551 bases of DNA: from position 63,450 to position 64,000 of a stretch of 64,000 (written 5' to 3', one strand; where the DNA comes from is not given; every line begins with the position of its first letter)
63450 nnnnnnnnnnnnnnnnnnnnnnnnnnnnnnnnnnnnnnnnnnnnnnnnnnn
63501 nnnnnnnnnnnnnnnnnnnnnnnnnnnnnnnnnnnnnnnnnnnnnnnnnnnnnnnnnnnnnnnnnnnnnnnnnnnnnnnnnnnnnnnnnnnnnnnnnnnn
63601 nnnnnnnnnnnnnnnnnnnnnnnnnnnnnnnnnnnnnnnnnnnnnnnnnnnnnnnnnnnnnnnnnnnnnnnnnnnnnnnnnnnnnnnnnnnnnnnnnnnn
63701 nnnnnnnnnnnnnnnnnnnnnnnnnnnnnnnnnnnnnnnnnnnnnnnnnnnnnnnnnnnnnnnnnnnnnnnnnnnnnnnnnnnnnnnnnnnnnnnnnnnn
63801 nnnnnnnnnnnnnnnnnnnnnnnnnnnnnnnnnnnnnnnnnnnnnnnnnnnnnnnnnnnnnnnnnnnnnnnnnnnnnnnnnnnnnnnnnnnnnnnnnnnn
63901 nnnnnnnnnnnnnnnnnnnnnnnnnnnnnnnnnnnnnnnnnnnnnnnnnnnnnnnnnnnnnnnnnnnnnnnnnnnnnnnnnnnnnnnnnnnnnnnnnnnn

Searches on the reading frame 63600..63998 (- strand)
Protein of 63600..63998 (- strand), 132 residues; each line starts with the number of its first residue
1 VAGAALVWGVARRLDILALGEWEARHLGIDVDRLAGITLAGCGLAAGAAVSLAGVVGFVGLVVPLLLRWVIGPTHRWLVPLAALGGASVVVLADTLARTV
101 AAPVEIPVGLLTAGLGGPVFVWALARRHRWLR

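Call 46: search_protein_families(library=pfam, proteins=[window:63600-63998:-], max_evalue=0.001)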
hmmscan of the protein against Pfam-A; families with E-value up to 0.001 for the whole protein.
window:63600-63998:- (132 aa): 1 family
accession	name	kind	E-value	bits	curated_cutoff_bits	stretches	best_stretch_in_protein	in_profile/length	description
PF01032.23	FecCD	-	1.4e-35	123.3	26.5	1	3-126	188-311/311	FecCD transport family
